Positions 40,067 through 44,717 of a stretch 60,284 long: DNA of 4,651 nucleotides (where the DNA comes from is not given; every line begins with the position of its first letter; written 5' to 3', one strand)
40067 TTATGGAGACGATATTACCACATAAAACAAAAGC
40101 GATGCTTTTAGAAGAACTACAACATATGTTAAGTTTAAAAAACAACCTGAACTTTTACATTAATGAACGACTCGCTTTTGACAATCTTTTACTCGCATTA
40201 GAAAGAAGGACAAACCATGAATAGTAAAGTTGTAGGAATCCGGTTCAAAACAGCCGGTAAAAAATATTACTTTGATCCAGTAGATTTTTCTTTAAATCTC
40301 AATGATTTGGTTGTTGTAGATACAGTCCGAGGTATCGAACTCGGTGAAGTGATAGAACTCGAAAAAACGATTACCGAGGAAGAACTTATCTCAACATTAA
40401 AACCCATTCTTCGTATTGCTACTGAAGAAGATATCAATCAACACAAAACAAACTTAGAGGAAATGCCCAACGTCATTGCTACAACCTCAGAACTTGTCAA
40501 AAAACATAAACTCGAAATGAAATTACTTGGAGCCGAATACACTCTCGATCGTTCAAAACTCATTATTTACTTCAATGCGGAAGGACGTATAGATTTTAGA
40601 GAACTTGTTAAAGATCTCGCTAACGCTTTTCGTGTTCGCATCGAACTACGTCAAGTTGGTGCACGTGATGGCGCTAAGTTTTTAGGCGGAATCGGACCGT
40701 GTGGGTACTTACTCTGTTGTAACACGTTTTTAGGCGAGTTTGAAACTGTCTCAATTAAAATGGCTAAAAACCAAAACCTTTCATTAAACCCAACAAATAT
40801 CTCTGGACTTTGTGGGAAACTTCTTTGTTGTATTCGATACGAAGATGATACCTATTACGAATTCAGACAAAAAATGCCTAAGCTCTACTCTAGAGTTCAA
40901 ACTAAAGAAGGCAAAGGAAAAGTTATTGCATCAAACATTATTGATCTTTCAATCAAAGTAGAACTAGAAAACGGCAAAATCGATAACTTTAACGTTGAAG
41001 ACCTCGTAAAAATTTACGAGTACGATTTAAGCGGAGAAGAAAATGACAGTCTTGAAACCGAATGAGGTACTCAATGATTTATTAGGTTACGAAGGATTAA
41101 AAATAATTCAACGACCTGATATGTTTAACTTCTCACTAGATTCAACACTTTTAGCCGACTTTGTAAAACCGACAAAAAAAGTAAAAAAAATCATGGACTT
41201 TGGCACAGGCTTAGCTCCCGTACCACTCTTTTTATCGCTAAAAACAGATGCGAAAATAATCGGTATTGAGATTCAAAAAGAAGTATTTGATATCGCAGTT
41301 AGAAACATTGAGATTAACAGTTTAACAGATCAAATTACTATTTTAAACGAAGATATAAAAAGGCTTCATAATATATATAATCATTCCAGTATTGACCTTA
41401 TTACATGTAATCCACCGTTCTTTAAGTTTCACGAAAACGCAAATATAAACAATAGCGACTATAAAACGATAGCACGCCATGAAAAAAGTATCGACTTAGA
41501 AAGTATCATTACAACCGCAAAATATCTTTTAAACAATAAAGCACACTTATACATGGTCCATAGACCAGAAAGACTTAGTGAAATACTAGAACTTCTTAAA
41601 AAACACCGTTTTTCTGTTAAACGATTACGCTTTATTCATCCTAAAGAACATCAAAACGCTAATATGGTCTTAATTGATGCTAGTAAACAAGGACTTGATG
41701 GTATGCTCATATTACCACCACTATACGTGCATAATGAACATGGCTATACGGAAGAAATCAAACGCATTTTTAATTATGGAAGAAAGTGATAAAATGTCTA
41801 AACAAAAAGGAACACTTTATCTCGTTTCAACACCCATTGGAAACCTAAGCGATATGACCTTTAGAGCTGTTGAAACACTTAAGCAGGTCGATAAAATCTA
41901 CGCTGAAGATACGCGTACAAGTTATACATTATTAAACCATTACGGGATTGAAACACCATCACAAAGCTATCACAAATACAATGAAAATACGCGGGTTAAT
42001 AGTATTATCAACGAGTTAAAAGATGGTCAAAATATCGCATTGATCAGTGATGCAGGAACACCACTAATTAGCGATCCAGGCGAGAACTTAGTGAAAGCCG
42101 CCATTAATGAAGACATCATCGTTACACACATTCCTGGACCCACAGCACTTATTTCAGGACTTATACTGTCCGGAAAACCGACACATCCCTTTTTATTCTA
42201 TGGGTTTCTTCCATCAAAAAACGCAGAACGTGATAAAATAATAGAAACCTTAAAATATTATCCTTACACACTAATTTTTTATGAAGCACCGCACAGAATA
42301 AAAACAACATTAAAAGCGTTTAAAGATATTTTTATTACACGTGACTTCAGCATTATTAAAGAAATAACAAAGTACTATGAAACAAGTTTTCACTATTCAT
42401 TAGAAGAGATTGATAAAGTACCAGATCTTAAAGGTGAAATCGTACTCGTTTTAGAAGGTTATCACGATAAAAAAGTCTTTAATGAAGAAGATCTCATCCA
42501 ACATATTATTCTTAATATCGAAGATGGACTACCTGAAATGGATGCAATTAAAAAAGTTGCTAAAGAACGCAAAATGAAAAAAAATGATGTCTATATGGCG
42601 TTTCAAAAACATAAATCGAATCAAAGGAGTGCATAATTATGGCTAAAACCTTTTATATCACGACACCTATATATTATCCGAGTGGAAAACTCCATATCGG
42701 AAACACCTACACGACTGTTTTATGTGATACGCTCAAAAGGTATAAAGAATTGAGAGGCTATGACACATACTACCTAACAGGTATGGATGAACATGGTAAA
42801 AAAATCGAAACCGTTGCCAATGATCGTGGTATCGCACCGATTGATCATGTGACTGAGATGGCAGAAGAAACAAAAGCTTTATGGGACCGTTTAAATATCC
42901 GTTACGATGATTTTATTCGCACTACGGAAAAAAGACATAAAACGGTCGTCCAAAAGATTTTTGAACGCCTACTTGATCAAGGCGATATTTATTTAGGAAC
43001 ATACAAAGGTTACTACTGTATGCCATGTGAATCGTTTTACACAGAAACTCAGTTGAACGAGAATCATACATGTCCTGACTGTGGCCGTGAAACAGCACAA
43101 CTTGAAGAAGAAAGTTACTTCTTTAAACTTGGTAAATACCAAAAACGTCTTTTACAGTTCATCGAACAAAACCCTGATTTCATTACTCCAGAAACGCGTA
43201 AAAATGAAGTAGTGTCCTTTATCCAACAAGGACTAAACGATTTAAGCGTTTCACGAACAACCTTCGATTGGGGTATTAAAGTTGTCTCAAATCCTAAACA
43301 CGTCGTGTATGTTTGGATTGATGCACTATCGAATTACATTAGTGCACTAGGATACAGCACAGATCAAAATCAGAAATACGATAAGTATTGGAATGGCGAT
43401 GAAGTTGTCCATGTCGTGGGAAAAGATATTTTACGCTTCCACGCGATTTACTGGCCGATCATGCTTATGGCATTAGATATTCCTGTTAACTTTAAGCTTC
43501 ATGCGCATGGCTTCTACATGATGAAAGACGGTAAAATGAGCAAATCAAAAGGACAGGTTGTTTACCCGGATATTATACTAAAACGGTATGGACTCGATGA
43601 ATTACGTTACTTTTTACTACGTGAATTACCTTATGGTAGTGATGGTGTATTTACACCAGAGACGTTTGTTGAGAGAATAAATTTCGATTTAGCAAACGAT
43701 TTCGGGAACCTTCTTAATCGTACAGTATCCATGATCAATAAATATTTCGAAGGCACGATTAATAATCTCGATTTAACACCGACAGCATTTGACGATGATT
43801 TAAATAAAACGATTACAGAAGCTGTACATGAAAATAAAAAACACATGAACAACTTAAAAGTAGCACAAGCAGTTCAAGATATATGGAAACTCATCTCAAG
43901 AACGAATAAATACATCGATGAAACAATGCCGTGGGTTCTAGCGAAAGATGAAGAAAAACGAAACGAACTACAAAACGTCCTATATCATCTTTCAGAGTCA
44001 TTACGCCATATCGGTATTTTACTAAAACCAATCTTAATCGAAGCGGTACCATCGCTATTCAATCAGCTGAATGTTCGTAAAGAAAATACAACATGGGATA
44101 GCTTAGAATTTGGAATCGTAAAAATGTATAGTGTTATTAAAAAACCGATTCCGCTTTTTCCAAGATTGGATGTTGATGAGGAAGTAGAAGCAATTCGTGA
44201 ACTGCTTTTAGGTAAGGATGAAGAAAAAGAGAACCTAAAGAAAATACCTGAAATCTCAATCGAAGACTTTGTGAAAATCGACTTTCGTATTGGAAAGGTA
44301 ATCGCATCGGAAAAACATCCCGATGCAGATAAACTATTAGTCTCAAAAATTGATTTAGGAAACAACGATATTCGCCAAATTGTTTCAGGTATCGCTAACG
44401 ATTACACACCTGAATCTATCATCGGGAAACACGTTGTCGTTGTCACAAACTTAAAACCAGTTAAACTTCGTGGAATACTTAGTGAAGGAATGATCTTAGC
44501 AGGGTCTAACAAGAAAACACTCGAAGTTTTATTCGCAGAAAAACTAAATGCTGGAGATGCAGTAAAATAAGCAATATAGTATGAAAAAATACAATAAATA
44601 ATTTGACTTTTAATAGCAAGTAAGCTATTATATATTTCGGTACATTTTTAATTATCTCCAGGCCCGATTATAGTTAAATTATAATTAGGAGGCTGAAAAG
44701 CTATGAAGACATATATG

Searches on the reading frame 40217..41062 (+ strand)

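Call 90: search_protein_families(library=pfam, proteins=[window:40217-41062:+], max_evalue=0.00001)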
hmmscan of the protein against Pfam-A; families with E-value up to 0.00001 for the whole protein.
window:40217-41062:+ (282 aa): 1 family
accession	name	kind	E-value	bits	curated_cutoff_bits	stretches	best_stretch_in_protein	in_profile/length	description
PF04468.17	PSP1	-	7.6e-34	116.3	27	1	62-147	1-86/86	PSP1 C-terminal conserved region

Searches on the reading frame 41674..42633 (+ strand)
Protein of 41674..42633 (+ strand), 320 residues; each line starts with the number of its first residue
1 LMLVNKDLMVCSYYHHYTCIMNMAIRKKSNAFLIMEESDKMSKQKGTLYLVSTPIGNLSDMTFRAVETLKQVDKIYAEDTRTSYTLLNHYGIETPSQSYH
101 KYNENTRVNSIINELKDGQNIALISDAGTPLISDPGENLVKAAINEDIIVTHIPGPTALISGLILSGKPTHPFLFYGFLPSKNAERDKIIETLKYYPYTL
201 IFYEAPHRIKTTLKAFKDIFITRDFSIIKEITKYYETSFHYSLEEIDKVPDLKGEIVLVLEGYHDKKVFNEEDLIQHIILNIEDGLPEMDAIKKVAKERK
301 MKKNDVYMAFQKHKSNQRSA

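Call 90: search_protein_families(library=pfam, proteins=[window:41674-42633:+], max_evalue=0.00001)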
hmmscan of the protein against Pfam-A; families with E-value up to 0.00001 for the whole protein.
window:41674-42633:+ (320 aa): 1 family
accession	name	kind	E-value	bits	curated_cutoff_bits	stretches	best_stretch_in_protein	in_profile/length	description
PF00590.25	TP_methylase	-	3.1e-25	89.8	27.8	1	47-246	1-211/212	Tetrapyrrole (Corrin/Porphyrin) Methylases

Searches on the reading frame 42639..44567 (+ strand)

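Call 90: search_protein_families(library=pfam, proteins=[window:42639-44567:+], max_evalue=0.00001)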
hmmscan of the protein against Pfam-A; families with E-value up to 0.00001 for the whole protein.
window:42639-44567:+ (643 aa): 5 families
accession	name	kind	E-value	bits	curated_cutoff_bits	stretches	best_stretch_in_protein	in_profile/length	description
PF09334.17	tRNA-synt_1g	-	2.8e-110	369.2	20.1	2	156-362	179-390/391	tRNA synthetases class I (M)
PF01588.26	tRNA_bind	-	3.7e-29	101.1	27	1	549-633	1-87/96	Putative tRNA binding domain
PF00133.28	tRNA-synt_1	-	6.9e-28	98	22.7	2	3-215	23-243/414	tRNA synthetases class I (I, L, M and V)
PF01406.26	tRNA-synt_1e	-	1.2e-12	48.2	27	1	16-142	21-147/301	tRNA synthetases class I (C) catalytic domain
PF19303.5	Anticodon_3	-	1.4e-06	28.7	23.5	1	384-488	10-110/152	Anticodon binding domain of methionyl tRNA ligase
